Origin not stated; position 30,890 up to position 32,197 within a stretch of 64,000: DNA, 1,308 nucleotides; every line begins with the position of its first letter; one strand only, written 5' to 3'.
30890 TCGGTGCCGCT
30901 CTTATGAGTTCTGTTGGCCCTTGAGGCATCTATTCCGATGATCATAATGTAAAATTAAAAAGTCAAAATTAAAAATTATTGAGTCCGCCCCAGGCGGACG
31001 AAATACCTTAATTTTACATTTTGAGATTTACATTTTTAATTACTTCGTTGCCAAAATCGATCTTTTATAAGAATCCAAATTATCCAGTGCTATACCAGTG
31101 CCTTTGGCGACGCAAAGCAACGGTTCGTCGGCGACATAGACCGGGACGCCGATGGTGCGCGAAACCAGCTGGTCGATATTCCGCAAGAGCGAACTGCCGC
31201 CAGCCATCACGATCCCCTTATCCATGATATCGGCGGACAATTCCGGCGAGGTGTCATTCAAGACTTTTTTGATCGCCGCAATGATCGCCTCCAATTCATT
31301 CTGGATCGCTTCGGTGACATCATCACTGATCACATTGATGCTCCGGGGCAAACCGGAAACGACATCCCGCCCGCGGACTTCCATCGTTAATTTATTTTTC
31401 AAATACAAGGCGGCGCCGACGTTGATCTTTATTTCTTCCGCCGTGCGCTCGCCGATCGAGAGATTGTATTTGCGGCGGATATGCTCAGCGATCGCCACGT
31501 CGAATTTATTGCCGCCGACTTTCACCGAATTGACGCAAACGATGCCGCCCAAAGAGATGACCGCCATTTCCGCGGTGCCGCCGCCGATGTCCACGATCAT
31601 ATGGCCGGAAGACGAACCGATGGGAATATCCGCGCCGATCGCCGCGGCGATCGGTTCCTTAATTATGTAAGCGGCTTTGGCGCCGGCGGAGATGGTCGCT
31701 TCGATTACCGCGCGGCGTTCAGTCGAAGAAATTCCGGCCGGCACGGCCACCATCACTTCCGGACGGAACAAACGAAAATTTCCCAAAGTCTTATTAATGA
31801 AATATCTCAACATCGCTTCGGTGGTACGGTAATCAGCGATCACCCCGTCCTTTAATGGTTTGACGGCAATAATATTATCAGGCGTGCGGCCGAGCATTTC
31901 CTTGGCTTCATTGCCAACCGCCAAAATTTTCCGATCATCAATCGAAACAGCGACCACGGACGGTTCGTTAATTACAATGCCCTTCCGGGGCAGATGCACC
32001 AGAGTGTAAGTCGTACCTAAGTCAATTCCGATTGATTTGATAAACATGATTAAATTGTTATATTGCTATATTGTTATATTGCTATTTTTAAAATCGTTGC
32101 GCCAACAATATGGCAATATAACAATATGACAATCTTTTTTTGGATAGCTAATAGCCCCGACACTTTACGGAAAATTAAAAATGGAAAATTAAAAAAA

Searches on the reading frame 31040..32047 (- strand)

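Call 5: search_protein_families(library=pfam, proteins=[window:31040-32047:-], max_evalue=0.01)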
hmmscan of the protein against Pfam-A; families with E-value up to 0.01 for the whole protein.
window:31040-32047:- (335 aa): 6 families
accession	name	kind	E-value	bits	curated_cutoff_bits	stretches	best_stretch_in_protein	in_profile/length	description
PF06723.19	MreB_Mbl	-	4e-133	443.7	27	1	4-328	2-326/327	MreB/Mbl protein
PF00012.26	HSP70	-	5.6e-15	55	20.6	1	97-319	135-370/599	Hsp70 protein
PF14450.12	FtsA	-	6e-12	46.5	31.8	1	151-307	2-111/127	Cell division protein FtsA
PF00022.25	Actin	-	3.4e-08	32.9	27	1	30-193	32-190/410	Actin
PF11104.14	PilM_2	-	6e-05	22.6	27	0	147-209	180-236/340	Type IV pilus assembly protein PilM;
PF06277.17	EutA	-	0.00022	20.7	27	1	151-191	147-188/475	Ethanolamine utilisation protein EutA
